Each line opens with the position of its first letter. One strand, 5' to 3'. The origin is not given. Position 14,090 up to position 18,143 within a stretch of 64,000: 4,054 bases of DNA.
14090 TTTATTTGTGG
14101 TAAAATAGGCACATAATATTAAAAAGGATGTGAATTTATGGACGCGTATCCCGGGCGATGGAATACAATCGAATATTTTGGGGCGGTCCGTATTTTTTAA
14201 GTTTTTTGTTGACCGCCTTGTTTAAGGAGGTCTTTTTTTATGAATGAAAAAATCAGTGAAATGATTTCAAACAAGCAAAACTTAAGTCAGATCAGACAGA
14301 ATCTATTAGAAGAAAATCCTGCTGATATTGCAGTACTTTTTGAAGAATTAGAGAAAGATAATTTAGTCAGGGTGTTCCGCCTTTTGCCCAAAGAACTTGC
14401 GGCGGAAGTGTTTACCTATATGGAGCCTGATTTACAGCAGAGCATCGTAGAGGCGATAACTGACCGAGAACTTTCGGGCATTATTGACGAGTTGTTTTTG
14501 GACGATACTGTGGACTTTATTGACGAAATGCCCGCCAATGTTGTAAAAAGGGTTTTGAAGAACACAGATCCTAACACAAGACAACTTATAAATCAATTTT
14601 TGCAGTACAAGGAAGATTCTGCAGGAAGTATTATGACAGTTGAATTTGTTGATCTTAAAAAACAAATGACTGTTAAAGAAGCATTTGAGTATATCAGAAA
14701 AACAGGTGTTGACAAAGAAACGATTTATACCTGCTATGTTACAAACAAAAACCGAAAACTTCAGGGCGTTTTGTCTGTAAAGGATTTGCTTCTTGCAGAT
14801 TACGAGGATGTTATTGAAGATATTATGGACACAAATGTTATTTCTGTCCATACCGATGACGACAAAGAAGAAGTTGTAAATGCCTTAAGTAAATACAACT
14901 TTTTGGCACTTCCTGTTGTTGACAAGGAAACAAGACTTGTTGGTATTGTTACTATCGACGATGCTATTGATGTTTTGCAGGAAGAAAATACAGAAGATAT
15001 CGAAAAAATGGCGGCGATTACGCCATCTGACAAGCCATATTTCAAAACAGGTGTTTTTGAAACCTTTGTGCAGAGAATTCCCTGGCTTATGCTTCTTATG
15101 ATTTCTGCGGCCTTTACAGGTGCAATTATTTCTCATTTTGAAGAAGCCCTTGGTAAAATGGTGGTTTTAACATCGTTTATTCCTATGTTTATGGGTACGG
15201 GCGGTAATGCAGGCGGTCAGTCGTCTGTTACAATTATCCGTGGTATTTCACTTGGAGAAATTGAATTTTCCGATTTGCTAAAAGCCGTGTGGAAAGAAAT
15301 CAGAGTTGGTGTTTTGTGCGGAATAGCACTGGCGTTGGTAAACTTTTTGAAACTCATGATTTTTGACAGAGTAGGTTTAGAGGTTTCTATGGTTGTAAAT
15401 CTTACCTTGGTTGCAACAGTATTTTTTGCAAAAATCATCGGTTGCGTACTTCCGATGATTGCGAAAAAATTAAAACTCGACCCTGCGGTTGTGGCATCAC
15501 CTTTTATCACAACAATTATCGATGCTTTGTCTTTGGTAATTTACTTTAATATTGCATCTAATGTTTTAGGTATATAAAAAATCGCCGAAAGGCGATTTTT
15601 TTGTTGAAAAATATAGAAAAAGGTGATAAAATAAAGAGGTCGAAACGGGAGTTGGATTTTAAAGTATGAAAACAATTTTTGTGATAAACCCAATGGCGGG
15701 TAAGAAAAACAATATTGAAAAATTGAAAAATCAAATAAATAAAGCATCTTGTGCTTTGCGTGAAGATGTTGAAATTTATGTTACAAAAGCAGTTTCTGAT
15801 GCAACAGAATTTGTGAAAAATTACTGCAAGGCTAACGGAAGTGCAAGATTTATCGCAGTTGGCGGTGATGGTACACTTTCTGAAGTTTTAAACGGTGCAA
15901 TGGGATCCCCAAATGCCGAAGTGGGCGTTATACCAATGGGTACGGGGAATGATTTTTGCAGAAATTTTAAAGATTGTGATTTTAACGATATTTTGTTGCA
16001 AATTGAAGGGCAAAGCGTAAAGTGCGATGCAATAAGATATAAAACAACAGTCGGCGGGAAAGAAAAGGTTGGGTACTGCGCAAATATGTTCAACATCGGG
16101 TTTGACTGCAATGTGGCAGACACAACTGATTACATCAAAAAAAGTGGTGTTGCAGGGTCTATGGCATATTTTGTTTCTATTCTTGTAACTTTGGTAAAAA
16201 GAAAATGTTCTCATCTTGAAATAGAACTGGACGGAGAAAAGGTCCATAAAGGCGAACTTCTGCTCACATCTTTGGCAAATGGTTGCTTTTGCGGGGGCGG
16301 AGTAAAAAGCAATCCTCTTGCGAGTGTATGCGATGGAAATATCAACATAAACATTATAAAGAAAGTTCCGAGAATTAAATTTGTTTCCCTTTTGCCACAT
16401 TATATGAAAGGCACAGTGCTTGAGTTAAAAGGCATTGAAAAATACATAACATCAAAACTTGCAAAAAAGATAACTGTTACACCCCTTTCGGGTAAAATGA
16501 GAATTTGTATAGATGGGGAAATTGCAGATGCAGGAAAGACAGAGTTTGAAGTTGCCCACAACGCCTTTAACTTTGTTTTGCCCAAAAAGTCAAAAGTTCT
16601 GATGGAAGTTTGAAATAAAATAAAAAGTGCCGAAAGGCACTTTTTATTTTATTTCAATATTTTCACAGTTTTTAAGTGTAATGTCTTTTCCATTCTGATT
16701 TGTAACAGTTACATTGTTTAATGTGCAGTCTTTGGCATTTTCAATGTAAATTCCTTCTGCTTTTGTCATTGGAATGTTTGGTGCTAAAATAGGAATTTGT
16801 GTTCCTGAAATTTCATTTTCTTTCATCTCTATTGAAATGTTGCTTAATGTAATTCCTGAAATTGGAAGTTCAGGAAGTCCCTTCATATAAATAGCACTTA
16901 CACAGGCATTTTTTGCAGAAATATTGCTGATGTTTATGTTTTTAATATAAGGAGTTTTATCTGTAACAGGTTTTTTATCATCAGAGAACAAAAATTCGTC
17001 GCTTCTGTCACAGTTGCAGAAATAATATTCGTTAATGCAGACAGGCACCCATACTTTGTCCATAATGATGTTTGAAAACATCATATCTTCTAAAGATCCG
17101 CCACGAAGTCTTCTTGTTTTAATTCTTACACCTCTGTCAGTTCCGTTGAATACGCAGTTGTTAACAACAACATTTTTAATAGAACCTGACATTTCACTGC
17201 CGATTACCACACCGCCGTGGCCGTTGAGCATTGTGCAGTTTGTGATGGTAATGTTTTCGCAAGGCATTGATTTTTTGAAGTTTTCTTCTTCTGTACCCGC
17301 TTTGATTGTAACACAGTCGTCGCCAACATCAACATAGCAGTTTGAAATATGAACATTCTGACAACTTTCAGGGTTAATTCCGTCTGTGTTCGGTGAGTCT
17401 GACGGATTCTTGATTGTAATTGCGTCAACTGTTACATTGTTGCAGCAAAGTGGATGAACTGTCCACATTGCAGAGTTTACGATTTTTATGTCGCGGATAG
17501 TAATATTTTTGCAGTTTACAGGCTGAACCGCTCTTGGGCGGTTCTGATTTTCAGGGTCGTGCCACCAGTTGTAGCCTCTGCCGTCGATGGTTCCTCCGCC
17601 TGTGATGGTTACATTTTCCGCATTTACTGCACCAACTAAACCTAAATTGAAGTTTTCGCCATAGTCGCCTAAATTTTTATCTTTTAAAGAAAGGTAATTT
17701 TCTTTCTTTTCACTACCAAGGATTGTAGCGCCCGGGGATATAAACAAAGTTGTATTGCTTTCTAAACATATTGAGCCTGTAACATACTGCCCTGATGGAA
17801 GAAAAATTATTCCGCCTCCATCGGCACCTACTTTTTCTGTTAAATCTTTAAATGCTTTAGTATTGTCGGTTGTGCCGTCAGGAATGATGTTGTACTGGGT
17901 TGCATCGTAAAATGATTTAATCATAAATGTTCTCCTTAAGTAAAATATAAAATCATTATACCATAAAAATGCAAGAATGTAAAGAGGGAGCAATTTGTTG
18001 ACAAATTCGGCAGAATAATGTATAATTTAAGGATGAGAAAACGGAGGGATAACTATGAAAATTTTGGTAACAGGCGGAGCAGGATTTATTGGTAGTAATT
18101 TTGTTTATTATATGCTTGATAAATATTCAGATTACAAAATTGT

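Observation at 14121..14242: Leader peptide-controlled attenuator in front of mgtE (not an M-box)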

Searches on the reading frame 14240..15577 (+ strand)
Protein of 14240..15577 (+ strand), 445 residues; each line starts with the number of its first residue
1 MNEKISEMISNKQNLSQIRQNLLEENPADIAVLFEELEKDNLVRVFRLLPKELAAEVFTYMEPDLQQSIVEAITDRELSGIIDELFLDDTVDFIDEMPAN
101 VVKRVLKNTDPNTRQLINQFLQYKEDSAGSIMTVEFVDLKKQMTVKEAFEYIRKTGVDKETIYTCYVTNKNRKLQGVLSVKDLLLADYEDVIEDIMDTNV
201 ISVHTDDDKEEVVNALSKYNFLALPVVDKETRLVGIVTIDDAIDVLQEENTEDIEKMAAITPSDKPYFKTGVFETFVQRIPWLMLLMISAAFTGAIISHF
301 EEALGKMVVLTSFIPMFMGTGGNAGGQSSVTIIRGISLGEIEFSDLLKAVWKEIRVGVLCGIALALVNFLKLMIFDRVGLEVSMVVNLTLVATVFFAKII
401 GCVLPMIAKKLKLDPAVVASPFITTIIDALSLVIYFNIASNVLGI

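Call 5: search_protein_families(library=pfam, proteins=[window:14240-15577:+])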
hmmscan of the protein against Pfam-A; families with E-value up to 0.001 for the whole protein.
window:14240-15577:+ (445 aa): 3 families
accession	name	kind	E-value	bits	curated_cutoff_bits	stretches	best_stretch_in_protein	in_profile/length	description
PF01769.21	MgtE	-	3.1e-37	128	27.6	1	314-438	1-125/125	Divalent cation transporter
PF03448.22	MgtE_N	-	4.6e-30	104.6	25.9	1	26-126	2-102/102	MgtE intracellular N domain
PF00571.33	CBS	-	1e-20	74.2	24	2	192-247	1-56/57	CBS domain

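Call 9: find_related_loci(query=window:14240-15577:+, collection=genome_contigs, flank=1500)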
Query window:14240-15577:+ (445 aa) in genome_contigs; peptide patterns used: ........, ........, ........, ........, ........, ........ (x = any residue, [..] = any of these).
327 stretches matched a pattern; 257 encode a relative of the query (tblastn E <= 1e-3); the best 80 are kept; 80 distinct loci.
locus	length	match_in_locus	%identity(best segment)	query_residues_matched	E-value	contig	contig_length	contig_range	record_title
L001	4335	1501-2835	88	1-445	0e+0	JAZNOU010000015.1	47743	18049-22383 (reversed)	MAG: Clostridia bacterium isolate T1900044841_TS20190307.MAGScoT_cleanbin_000003 SGB_2941_k141_460616, whole genome shot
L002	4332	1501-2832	86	1-445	0e+0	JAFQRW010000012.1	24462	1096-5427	MAG: Clostridia bacterium isolate RGIG2094 Goat_Colon-3__c364935, whole genome shotgun sequence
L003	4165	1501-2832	85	1-445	0e+0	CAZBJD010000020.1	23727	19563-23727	MAG TPA_asm: uncultured Eubacteriales bacterium isolate SRP315200_co2_485 genome assembly, contig: NODE_1697_length_2372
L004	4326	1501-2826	64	1-443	0e+0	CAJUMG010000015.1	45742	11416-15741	MAG TPA_asm: uncultured Oscillospiraceae bacterium isolate MGBC143783 genome assembly, contig: MGBC143783.15, whole geno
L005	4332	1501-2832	63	1-445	0e+0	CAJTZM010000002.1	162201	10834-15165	MAG TPA_asm: uncultured Oscillospiraceae bacterium isolate MGBC116419 genome assembly, contig: MGBC116419.2, whole genom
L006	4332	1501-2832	63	1-445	0e+0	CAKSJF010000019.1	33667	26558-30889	MAG: uncultured Clostridia bacterium isolate REFINED_METABAT215_TOP10_CONTIGS_1500_ASSEMBLY_K77_MERGED__Hadza_MoBio_hadz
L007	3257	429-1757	64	1-444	0e+0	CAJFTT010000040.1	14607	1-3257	Candidatus Tabaqchalia intestinavium isolate Coassembly_mag_113 genome assembly, contig: MAGpy_11413_min2k_bin_113_fak87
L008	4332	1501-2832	63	7-445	0e+0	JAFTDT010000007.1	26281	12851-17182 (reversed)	MAG: Clostridia bacterium isolate RGIG3726 Goat_Rumen.Co__c290004, whole genome shotgun sequence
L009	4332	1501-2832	63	1-445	0e+0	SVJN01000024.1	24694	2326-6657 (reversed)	MAG: Oscillospiraceae bacterium isolate SIG436 NODE_39569_length_24694_cov_3.764806, whole genome shotgun sequence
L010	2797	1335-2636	63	12-445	0e+0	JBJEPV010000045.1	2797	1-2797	MAG: Candidatus Fimenecus sp. isolate FUKU07_bin.003 NODE_15491_length_2797_cov_6.615974, whole genome shotgun sequence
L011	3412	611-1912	63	12-445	0e+0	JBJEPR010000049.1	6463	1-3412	MAG: Candidatus Fimenecus sp. isolate PUUB17_bin.074 NODE_15588_length_6463_cov_6.722066, whole genome shotgun sequence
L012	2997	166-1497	62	1-445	0e+0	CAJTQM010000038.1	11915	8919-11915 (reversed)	MAG TPA_asm: uncultured Oscillospiraceae bacterium isolate MGBC109100 genome assembly, contig: MGBC109100.38, whole geno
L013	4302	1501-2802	63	12-445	0e+0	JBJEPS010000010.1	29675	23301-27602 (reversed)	MAG: Candidatus Fimenecus sp. isolate PUUB15_bin.004 NODE_1239_length_29675_cov_8.307225, whole genome shotgun sequence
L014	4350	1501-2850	61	3-445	0e+0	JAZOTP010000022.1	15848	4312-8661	MAG: Clostridia bacterium isolate T1900045538_YK20190232.MAGScoT_cleanbin_000037 SGB_7780_k141_1176320, whole genome sho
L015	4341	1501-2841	61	3-445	0e+0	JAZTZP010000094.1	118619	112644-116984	MAG: Clostridia bacterium isolate T1900045324_YK20190013.MAGScoT_cleanbin_000001 SGB_6406_k141_5491, whole genome shotgu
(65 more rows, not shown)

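Call 29: find_homologous_proteins(query=window:14240-15577:+, max_evalue=1e-100)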
Query window:14240-15577:+ (445 aa): 7994 proteins with E <= 1e-100 among 8000 candidates; the best 120 are listed.
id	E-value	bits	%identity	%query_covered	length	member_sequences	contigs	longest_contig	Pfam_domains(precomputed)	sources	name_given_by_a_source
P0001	1.8e-280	948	100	100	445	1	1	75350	PF01769.22,PF00571.34,PF03448.23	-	-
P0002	8.3e-273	923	96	100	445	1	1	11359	PF01769.22,PF00571.34,PF03448.23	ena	-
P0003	6.0e-270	913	95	100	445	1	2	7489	PF01769.22,PF00571.34,PF03448.23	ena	-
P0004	2.8e-268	908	95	100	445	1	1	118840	PF01769.22,PF00571.34,PF03448.23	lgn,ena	-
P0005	7.5e-265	896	93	100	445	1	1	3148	PF01769.22,PF00571.34,PF03448.23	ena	-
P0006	2.2e-262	888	92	100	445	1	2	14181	PF01769.22,PF00571.34,PF03448.23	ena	-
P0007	9.6e-255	863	90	100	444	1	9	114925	PF01769.22,PF00571.34,PF03448.23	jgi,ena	-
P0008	3.8e-254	861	89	100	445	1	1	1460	PF01769.22,PF00571.34,PF03448.23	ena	-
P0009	1.4e-250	849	88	100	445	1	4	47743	PF01769.22,PF00571.34,PF03448.23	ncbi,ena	-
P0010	7.6e-247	837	87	100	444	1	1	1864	PF01769.22,PF00571.34,PF03448.23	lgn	-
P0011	8.4e-245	830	86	100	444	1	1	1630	PF01769.22,PF00571.34,PF03448.23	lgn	-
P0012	1.2e-242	823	86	100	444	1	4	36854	PF01769.22,PF00571.34,PF03448.23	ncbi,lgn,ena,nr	ncbi:MAG: magnesium transporter [Clostridia bacterium]|nr:magnesium transporter [Clostridia bacteriu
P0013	4.1e-241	818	85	100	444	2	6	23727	PF01769.22,PF00571.34,PF03448.23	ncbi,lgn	-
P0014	1.4e-240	816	95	89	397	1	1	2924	PF01769.22,PF00571.34,PF03448.23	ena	-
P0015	3.5e-181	621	64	100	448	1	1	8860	PF01769.22,PF00571.34,PF03448.23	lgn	-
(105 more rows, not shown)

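Call 30: find_encoding_contigs(protein=P0002, flank=600, max_places=1)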
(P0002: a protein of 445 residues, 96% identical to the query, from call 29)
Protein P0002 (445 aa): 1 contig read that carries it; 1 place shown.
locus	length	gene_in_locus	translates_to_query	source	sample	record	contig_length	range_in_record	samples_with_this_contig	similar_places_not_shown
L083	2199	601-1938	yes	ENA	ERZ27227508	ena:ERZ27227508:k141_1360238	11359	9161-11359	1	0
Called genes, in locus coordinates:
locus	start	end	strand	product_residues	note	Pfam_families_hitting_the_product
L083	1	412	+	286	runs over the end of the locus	PF01261:AP_endonuc_2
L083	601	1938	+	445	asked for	PF03448:MgtE_N, PF00571:CBS, PF01769:MgtE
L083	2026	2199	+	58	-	?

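Call 31: find_encoding_contigs(protein=P0003, flank=600, max_places=1)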
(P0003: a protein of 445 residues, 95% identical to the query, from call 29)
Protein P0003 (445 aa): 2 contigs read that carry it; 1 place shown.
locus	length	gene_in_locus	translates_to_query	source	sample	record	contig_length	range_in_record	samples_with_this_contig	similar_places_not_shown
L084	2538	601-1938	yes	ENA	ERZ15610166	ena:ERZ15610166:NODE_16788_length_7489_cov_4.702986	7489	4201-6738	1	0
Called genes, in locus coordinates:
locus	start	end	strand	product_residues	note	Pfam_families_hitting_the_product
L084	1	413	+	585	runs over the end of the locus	PF02690:Na_Pi_cotrans, PF01895:PhoU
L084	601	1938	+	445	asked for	PF03448:MgtE_N, PF00571:CBS, PF01769:MgtE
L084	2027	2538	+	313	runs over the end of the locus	PF00781:DAGK_cat, PF19279:YegS_C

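Call 32: find_encoding_contigs(protein=P0004, flank=600, max_places=1)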
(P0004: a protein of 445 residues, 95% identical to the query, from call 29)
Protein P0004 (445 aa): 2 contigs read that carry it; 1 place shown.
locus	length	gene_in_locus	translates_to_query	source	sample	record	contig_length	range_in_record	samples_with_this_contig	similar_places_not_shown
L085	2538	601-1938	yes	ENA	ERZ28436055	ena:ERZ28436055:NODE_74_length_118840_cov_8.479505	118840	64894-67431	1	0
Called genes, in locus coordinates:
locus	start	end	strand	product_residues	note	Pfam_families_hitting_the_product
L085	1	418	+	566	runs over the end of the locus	PF00501:AMP-binding, PF13193:AMP-binding_C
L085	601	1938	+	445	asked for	PF03448:MgtE_N, PF00571:CBS, PF01769:MgtE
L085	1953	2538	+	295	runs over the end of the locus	PF04909:Amidohydro_2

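Call 33: find_encoding_contigs(protein=P0005, flank=600, max_places=1)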
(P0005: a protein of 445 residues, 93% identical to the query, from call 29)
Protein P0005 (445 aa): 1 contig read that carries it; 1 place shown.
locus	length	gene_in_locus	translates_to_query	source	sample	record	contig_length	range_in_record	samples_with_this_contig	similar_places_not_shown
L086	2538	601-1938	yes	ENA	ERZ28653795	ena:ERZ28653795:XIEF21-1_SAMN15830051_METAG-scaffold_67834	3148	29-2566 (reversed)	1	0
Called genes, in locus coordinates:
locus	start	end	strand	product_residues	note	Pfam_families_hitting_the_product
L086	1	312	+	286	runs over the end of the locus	PF01261:AP_endonuc_2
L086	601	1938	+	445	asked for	PF03448:MgtE_N, PF00571:CBS, PF01769:MgtE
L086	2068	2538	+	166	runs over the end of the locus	?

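Call 34: find_encoding_contigs(protein=P0006, flank=600, max_places=1)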
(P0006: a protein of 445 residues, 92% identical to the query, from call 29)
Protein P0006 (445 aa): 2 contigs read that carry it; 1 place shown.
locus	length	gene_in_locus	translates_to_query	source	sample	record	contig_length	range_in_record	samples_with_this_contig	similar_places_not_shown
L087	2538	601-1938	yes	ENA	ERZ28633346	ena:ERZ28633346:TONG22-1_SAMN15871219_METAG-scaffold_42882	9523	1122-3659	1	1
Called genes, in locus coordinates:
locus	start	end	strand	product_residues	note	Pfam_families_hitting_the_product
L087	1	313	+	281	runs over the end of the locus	PF01261:AP_endonuc_2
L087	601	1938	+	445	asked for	PF03448:MgtE_N, PF00571:CBS, PF01769:MgtE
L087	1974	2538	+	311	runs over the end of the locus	-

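Call 35: find_encoding_contigs(protein=P0007, flank=600, max_places=1)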
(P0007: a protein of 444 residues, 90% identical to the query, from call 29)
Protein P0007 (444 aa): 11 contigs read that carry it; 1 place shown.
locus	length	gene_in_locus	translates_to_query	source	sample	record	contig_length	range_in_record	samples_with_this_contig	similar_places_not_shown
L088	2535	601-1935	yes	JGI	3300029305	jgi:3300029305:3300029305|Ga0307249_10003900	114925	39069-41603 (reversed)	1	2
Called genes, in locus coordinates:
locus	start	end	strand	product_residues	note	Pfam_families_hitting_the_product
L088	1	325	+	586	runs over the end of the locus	PF02690:Na_Pi_cotrans, PF01895:PhoU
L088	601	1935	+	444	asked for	PF03448:MgtE_N, PF00571:CBS, PF01769:MgtE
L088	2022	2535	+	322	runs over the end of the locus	PF00781:DAGK_cat, PF19279:YegS_C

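Call 36: find_encoding_contigs(protein=P0010, flank=600, max_places=1)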
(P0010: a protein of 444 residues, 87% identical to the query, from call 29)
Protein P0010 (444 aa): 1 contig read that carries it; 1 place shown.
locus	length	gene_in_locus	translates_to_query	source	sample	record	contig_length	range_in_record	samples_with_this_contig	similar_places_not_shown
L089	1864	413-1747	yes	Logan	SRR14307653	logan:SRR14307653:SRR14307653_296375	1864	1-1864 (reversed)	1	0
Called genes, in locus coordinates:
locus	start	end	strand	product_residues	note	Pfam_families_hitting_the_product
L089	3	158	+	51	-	?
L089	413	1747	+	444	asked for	PF03448:MgtE_N, PF00571:CBS, PF01769:MgtE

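Call 37: find_encoding_contigs(protein=P0011, flank=600, max_places=1)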
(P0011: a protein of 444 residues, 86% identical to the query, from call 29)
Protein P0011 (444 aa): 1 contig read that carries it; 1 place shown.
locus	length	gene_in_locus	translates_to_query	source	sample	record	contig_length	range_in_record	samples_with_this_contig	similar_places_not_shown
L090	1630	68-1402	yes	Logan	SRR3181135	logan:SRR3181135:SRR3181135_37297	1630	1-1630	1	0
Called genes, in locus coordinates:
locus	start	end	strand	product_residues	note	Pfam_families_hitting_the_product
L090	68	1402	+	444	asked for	PF03448:MgtE_N, PF00571:CBS, PF01769:MgtE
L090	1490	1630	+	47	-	?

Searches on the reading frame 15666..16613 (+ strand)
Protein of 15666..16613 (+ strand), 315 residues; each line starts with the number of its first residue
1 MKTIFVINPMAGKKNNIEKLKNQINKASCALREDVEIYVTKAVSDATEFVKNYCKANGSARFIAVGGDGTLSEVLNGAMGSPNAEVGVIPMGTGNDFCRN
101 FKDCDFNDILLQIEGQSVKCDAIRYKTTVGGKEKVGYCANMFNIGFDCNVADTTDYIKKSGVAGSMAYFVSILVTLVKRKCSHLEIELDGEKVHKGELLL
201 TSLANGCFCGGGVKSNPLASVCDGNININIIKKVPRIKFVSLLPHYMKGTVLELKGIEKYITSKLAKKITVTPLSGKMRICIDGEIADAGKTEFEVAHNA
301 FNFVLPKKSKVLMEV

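Call 5: search_protein_families(library=pfam, proteins=[window:15666-16613:+])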
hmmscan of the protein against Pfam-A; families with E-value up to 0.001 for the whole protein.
window:15666-16613:+ (315 aa): 2 families
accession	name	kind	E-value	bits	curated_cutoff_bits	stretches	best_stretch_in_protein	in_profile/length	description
PF00781.29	DAGK_cat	-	1.3e-21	76.9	23.6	1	3-123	2-123/125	Diacylglycerol kinase catalytic domain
PF19279.4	YegS_C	-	1.2e-15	58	27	1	144-300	5-153/158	YegS C-terminal NAD kinase beta sandwich-like domain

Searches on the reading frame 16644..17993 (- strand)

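Call 5: search_protein_families(library=pfam, proteins=[window:16644-17993:-])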
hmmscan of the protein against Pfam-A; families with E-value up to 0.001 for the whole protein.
window:16644-17993:- (449 aa): 3 families
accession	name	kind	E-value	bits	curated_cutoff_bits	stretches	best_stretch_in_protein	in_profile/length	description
PF00295.23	Glyco_hydro_28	-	3.5e-49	168.1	22.9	1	119-394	52-312/324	Glycosyl hydrolases family 28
PF12708.12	Pect-lyase_RHGA_epim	-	1.2e-11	45.3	27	2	30-85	3-60/213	Rhamnogalacturonase A/epimerase, pectate lyase-like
PF13229.12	Beta_helix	-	2.9e-07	30.7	25.9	1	160-291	30-144/158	Right handed beta helix region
